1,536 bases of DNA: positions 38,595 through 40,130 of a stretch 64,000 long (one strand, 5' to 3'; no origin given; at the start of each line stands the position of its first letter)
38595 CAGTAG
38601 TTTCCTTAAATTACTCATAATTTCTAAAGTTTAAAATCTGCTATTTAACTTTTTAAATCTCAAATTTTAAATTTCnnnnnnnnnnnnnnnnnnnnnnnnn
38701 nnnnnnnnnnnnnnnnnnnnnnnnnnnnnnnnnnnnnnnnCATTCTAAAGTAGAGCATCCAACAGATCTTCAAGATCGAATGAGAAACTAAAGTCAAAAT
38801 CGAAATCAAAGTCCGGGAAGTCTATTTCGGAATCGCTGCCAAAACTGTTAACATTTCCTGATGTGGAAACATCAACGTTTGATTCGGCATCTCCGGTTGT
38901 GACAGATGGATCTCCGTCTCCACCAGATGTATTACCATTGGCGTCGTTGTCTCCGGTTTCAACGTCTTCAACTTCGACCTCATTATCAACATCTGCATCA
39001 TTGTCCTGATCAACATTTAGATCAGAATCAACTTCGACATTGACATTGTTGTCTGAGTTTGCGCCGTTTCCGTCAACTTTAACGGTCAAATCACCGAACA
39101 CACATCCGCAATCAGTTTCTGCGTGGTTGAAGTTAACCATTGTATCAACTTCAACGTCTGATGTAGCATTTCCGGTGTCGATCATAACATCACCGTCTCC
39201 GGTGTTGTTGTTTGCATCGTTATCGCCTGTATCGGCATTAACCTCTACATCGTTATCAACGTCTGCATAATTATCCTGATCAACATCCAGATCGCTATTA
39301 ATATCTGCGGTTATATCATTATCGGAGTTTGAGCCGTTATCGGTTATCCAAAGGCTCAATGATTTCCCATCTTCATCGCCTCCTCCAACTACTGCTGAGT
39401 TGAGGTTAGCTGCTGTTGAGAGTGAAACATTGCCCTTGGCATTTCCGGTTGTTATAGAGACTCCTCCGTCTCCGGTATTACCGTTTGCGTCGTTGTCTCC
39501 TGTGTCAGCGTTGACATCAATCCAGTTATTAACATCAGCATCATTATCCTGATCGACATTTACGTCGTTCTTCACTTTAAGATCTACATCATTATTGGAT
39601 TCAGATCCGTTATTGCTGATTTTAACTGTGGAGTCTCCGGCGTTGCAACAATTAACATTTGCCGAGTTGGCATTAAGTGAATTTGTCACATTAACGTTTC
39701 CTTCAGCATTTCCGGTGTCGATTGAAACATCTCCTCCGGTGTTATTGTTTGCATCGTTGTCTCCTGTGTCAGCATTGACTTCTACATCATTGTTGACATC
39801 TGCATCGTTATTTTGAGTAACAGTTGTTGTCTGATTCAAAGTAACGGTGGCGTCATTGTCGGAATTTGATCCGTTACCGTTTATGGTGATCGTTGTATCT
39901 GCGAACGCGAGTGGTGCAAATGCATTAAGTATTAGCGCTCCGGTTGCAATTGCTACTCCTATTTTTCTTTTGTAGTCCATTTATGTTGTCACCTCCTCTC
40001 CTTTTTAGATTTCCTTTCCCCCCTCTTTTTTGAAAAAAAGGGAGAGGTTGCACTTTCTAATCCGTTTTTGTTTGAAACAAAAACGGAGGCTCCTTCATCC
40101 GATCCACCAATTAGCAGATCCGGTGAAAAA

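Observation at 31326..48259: A ~17 kb cell-surface fibre/matrix locus wedged inside the dcw cluster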

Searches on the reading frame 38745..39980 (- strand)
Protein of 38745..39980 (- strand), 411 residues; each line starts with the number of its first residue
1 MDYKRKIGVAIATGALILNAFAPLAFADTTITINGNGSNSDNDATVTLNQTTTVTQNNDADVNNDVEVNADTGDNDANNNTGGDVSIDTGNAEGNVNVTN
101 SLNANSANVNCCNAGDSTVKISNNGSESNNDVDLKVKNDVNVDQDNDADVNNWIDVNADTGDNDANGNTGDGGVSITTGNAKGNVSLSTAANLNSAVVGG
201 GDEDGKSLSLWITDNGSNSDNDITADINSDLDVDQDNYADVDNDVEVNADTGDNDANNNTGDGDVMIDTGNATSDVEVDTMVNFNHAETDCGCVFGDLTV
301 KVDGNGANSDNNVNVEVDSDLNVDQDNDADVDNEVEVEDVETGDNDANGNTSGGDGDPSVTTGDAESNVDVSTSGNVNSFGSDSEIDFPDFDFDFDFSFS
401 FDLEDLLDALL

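Call 4: search_protein_families(library=pfam, proteins=[window:38745-39980:-], max_evalue=0.01)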
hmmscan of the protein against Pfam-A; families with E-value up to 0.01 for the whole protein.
window:38745-39980:- (411 aa): 0 families

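Call 6: search_protein_families(library=ncbifam, proteins=[window:38745-39980:-], max_evalue=0.05)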
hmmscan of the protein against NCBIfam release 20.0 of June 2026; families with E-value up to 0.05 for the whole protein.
window:38745-39980:- (411 aa): 1 family
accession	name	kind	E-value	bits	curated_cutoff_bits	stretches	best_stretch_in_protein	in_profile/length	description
NF033845.1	MSCRAMM_ClfB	exception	0.0041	15.1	999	1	200-387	593-785/871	MSCRAMM family adhesin clumping factor ClfB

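Call 12: find_homologous_proteins(query=window:38745-39980:-)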
Query window:38745-39980:- (411 aa): 738 proteins with E <= 0.001 among 8000 candidates; the best 120 are listed.
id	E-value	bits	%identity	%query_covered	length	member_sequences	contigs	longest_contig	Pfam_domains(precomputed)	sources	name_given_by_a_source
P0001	9.6e-150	518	69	100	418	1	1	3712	-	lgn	-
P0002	2.1e-128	447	59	92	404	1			-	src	-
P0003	3.5e-111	391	57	97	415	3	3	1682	-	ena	-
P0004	1.9e-107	378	57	100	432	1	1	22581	-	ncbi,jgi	-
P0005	2.4e-106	375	56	100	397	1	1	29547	-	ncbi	-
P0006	2.8e-106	374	57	98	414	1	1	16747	-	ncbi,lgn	-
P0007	3.2e-105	371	54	94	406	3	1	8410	-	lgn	-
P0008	9.5e-105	369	52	94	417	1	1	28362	-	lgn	-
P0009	1.2e-104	369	55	96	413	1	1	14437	-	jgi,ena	-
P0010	1.2e-104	369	56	100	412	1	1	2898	-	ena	-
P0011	1.3e-104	369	56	100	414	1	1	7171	-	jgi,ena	-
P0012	2.5e-103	365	55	98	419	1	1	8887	-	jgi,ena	-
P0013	7.4e-103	363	54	98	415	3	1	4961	-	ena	-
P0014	8.1e-103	363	55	96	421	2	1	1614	-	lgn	-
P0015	1.9e-102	362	53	100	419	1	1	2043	-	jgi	jgi:hypothetical protein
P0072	4.5e-94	334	55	97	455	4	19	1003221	-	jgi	jgi:hypothetical protein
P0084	2.0e-93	332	52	99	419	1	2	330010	-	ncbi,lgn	-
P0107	5.4e-92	327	52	94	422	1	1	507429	-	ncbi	-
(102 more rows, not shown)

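Call 13: find_encoding_contigs(protein=window:38745-39980:-, flank=10000, max_places=3)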
Protein window:38745-39980:- (411 aa): 10 contigs read that carry it; 3 places shown.
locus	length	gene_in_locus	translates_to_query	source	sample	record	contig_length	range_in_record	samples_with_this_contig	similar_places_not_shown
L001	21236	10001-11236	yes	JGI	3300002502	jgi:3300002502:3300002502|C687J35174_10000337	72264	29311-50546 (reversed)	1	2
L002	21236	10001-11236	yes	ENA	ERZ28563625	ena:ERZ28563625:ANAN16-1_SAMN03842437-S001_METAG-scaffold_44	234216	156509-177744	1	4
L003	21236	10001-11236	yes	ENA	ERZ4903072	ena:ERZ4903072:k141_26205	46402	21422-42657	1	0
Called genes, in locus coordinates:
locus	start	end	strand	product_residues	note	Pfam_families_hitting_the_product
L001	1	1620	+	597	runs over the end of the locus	PF13230:GATase_4 (weak), PF13522:GATase_6, PF13537:GATase_7, PF13580:SIS_2 (faint), PF01380:SIS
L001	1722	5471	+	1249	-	PF19077:Big_13 (faint), PF06848:Disaggr_repeat (faint), PF24517:CBM96, PF13287:Fn3_assoc, PF13290:CHB_HEX_C_1, PF16656:Pur_ac_phosph_N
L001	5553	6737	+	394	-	-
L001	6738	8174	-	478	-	-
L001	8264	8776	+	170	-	-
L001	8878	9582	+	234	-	-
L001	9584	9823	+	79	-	PF10055:DUF2292 (weak)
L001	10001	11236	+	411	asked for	-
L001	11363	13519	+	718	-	-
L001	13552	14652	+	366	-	-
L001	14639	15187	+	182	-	PF04203:Sortase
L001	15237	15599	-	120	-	-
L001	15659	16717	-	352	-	PF00353:HemolysinCabind (weak)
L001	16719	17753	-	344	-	PF10502:Peptidase_S26 (weak)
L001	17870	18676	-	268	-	PF12389:Peptidase_M73 (weak)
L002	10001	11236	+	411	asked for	-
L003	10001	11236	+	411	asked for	-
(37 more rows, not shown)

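Call 14: find_encoding_contigs(protein=P0072, flank=10000, max_places=3)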
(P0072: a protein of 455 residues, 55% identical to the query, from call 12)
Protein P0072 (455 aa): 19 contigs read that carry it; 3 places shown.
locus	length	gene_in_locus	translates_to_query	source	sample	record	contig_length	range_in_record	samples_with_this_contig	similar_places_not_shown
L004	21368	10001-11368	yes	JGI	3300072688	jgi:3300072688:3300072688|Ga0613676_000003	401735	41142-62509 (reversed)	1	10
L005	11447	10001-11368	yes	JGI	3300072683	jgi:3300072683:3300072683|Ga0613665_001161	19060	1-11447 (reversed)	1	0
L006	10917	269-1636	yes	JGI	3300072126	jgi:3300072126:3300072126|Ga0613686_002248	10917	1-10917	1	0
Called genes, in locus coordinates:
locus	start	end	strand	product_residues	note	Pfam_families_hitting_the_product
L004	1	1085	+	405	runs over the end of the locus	PF04851:ResIII (weak), PF00270:DEAD, PF00271:Helicase_C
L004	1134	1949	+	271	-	PF01261:AP_endonuc_2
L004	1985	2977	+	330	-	PF03065:Glyco_hydro_57 (weak), PF01522:Polysacc_deac_1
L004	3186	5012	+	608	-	PF00009:GTP_EFTU, PF01926:MMR_HSR1 (weak), PF22042:EF-G_D2, PF03144:GTP_EFTU_D2, PF14492:EFG_III (weak), PF00679:EFG_C, PF21018:BipA_C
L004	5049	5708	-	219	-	PF00730:HhH-GPD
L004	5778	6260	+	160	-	-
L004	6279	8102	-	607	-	PF01039:Carboxyl_trans, PF03255:ACCA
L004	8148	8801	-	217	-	PF13098:Thioredoxin_2 (faint), PF13462:Thioredoxin_4, PF01323:DSBA, PF13743:Thioredoxin_5 (faint)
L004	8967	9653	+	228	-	-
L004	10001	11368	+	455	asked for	-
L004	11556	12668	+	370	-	-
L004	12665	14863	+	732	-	-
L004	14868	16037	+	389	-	-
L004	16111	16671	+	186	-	PF04203:Sortase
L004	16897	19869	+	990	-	PF00535:Glycos_transf_2 (weak), PF13641:Glyco_tranf_2_3, PF13632:Glyco_trans_2_3, PF13439:Glyco_transf_4, PF20706:GT4-conflict, PF00534:Glycos_transf_1, PF13692:Glyco_trans_1_4, PF13524:Glyco_trans_1_2 (weak)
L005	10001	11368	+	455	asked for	-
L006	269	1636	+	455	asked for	-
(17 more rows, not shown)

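Call 17: find_encoding_contigs(protein=P0107, flank=10000, max_places=1)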
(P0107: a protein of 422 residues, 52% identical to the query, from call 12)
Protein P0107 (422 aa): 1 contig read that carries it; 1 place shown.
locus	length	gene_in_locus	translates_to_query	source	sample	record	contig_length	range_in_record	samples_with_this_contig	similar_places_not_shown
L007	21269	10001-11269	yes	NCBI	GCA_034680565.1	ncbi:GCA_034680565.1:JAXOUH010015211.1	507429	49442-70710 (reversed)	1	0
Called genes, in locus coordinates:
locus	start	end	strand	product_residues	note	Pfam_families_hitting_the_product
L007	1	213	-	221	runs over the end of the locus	PF01694:Rhomboid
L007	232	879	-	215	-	PF06210:DUF1003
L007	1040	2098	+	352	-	PF02661:Fic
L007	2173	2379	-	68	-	-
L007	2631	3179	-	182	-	-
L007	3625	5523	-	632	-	-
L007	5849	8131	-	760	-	PF26449:DUF8128, PF01935:DUF87, PF10412:TrwB_AAD_bind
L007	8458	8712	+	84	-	PF00076:RRM_1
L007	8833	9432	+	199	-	-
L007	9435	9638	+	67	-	PF10055:DUF2292 (faint)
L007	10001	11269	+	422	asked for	-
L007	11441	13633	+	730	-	-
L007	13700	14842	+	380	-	-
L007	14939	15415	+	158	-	PF04203:Sortase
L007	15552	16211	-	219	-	-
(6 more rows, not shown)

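Call 18: find_encoding_contigs(protein=P0084, flank=10000, max_places=1)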
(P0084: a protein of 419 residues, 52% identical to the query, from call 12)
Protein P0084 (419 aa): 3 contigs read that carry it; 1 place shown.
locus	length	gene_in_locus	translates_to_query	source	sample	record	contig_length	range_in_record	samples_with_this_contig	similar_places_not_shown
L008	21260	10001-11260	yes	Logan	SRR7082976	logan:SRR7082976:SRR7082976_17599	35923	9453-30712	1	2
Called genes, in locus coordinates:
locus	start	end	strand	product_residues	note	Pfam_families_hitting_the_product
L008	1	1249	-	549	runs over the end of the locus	PF00753:Lactamase_B, PF12706:Lactamase_B_2 (weak), PF22505:RNase_J_b_CASP, PF17770:RNase_J_C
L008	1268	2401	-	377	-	PF07724:AAA_2 (weak), PF00004:AAA, PF07728:AAA_5, PF22667:Lon_lid (weak)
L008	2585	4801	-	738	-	PF01138:RNase_PH, PF03725:RNase_PH_C (faint), PF03726:PNPase (weak), PF01138:RNase_PH, PF00013:KH_1, PF00575:S1, PF23459:S1_RRP5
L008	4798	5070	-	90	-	PF00312:Ribosomal_S15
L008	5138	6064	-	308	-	-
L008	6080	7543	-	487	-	PF00009:GTP_EFTU, PF00071:Ras, PF00350:Dynamin_N (faint), PF01926:MMR_HSR1, PF08477:Roc (weak), PF14578:GTP_EFTU_D4 (faint), PF22042:EF-G_D2, PF11987:IF-2, +1 more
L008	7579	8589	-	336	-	PF08529:NusA_N, PF13184:KH_NusA_1st, PF26594:KH_NusA_2nd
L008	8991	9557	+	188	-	-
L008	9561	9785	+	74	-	-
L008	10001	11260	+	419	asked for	-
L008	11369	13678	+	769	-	-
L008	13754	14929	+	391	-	-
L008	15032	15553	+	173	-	PF04203:Sortase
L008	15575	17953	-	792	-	PF05673:DUF815 (faint), PF13191:AAA_16 (weak), PF17871:AAA_lid_9, PF00158:Sigma54_activat (weak), PF00004:AAA (weak), PF07724:AAA_2, PF07728:AAA_5, PF10431:ClpB_D2-small, +3 more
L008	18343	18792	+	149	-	PF01627:Hpt (weak)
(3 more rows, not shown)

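Call 24: predict_structure(alignment_id=A1)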
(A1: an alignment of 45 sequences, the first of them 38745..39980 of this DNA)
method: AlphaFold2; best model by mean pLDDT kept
length: 411 residues; sequences in the alignment: 45
mean_pLDDT: 73.3   pTM: 0.64
mean pLDDT of the five models: 73.3, 64.0, 58.0, 50.7, 50.4
residues with pLDDT >= 90: 29; 70-90: 266; 50-70: 63; < 50: 53
segments of 3 or more residues with pLDDT < 50: 1-26, 385-387, 389-411
pLDDT, mean of each block of 10 residues (from residue 1): 39 41 53 74 77 73 86 78 79 87 73 71 72 82 80 89 76 80 87 73 66 75 83 84 90 77 77 88 77 66 76 83 85 84 75 66 86 78 52 32 39 33
secondary structure, 60 per line:
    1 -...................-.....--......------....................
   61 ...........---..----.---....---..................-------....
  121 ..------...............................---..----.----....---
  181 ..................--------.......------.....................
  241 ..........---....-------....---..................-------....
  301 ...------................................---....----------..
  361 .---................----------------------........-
elements in order: H2-20 H22-26 E29-34 E41-71 E85-88 E92-109 E117-122 E129-159 E174-177 E181-198 E207-213 E220-250 E254-257 E265-268 E272-289 E297-303 E310-341 E345-348 E359-361 E365-380 H403-410

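Call 28: search_protein_families(library=pfam, proteins=[window:38745-39980:-], max_evalue=5)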
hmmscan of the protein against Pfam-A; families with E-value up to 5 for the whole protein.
window:38745-39980:- (411 aa): 0 families

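Call 32: find_related_loci(query=A2, collection=genome_contigs, flank=10000)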
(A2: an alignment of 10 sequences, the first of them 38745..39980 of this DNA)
Query A2 (411 aa) in genome_contigs; peptide patterns used: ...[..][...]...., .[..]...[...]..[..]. (x = any residue, [..] = any of these).
205 stretches matched a pattern; 116 encode a relative of the query (tblastn E <= 1e-3); the best 80 are kept; 80 distinct loci.
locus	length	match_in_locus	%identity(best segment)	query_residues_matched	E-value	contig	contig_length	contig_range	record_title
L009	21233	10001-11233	76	1-411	1e-167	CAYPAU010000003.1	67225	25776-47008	MAG TPA_asm: uncultured Gammaproteobacteria bacterium isolate SRP269290_co3_1059 genome assembly, contig: NODE_308_lengt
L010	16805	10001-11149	74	2-382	8e-149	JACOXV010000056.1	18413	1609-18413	MAG: Candidatus Levyibacteriota bacterium isolate NC_groundwater_162_Ag_S-0.1um_38_10 S4_GD2017_2_S1_scaffold_2931, whol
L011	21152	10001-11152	69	1-384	6e-117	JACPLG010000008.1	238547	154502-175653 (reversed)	MAG: Candidatus Levyibacteriota bacterium isolate NC_groundwater_515_Ag_S-0.1um_38_10 S35_SO-1_scaffold_9186, whole geno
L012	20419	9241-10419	57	4-397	1e-111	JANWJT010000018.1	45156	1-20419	MAG: Candidatus Microgenomates bacterium isolate CRAIB_MAG74 c_000000099751, whole genome shotgun sequence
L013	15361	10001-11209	57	1-401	4e-111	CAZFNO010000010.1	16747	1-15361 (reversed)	MAG TPA_asm: uncultured Gammaproteobacteria bacterium isolate binchicken_co134_351 genome assembly, contig: NODE_7389_le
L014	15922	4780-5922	56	3-389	2e-109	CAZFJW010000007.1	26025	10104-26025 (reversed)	MAG TPA_asm: uncultured Gammaproteobacteria bacterium isolate SRP342105_co1_31 genome assembly, contig: NODE_2454_length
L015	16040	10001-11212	55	1-401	3e-108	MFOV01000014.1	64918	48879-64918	MAG: Candidatus Levybacteria bacterium RIFCSPLOWO2_01_FULL_39_10 rifcsplowo2_01_scaffold_362, whole genome shotgun seque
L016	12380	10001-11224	55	3-410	1e-106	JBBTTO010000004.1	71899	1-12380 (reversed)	MAG: Patescibacteria group bacterium isolate H52-bin062_1 H52_bin062_1_000000000004, whole genome shotgun sequence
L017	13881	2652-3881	57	2-410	2e-105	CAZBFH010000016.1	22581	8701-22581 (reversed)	MAG TPA_asm: uncultured Gammaproteobacteria bacterium isolate SRP342105_co2_162 genome assembly, contig: NODE_2312_lengt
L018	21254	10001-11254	51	3-410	2e-102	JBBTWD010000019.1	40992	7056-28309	MAG: Patescibacteria group bacterium isolate H43-bin018_1 H43_bin018_1_000000000019, whole genome shotgun sequence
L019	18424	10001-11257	51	3-410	8e-101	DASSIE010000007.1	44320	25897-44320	MAG TPA_asm: Patescibacteria group bacterium isolate SMAG_U1079 k141_397974, whole genome shotgun sequence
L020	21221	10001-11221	51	3-410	4e-101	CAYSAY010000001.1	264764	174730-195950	MAG TPA_asm: uncultured Gammaproteobacteria bacterium isolate ERP113451_co1_283 genome assembly, contig: NODE_7_length_2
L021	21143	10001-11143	54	3-383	2e-99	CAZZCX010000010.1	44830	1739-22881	MAG TPA_asm: uncultured Gammaproteobacteria bacterium isolate SRP173033_co1_414 genome assembly, contig: NODE_1095_lengt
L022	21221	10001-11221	52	3-411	2e-99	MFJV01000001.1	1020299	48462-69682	MAG: Candidatus Gottesmanbacteria bacterium RIFCSPLOWO2_01_FULL_43_11b rifcsplowo2_01_scaffold_30, whole genome shotgun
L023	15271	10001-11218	49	1-411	4e-99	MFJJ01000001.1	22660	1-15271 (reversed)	MAG: Candidatus Gottesmanbacteria bacterium RIFCSPHIGHO2_01_FULL_46_14 rifcsphigho2_01_scaffold_10795, whole genome shot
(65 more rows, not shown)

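Call 69: fold_search(model_id=the predicted structure, library=pdb)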
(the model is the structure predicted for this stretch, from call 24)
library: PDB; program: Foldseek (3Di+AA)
matches with E <= 10: 70; with E <= 0.001: 0
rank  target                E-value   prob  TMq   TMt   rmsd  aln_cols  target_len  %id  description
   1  5uyt_B                1.3e-01  0.01  0.04  0.04  44.2       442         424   11  Crystal structure of ice binding protein from an Antarctic bacterium Flavobacteriaceae (released 2017-10-25)
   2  8c50_A                3.0e-01  0.01  0.05  0.06  44.1       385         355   13  Pontibacter korlensis curli subunit CsgA (released 2023-06-28)
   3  7usl_C                3.6e-01  0.01  0.04  0.03  45.7       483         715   10  Integrin alphaM/beta2 ectodomain in complex with adenylate cyclase toxin RTX751 and M1F5 Fab (released 2022-08-17)
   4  1hg8_A                4.0e-01  0.01  0.05  0.05  43.3       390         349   11  Endopolygalacturonase from the phytopathogenic fungus Fusarium moniliforme (released 2001-11-10)
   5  5uyt_A                4.6e-01  0.00  0.04  0.04  44.2       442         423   10  Crystal structure of ice binding protein from an Antarctic bacterium Flavobacteriaceae (released 2017-10-25)
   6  9u4u_A                5.1e-01  0.03  0.08  0.18  34.7       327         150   12  Structure of the functional amyloid FapC from Pseudomonas sp.UK4 (released 2025-08-06)
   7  6k0s_A                6.9e-01  0.01  0.05  0.04  42.7       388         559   12  Catalytic domain of GH87 alpha-1,3-glucanase D1069A in complex with nigerose (released 2019-12-25)
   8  5awf_B                8.8e-01  0.01  0.05  0.05  39.1       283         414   10  Crystal structure of SufB-SufC-SufD complex from Escherichia coli (released 2015-11-11)
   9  6k0p_A                9.7e-01  0.00  0.06  0.05  42.3       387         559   12  Catalytic domain of GH87 alpha-1,3-glucanase D1045A in complex with nigerose (released 2019-12-25)
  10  5gkd_A                1.1e+00  0.00  0.05  0.03  41.1       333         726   11  Structure of PL6 family alginate lyase AlyGC (released 2017-02-08)
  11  1vh4_A                1.3e+00  0.01  0.05  0.05  40.0       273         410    9  Crystal structure of a stabilizer of iron transporter (released 2003-12-30)
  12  3p4g_A                1.6e+00  0.00  0.04  0.06  44.2       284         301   15  X-ray crystal structure of a hyperactive, Ca2+-dependent, beta-helical antifreeze protein from an Antarctic bacterium (released 2011-04-27)
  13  6n2b_A                1.7e+00  0.00  0.05  0.06  43.1       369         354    9  The Crystal Structure of Caldicellulosiruptor kristjanssonii Tapirin C-terminal domain (released 2018-12-19)
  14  1k5c                  1.8e+00  0.00  0.04  0.05  42.7       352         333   12  Endopolygalacturonase I from Stereum purpureum at 0.96 A resolution (released 2002-06-05)
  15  7o7a_A                1.8e+00  0.00  0.04  0.04  42.5       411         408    8  Structure of the PL6 family alginate lyase Pedsa0632 from Pseudopedobacter saltans (released 2021-07-28)
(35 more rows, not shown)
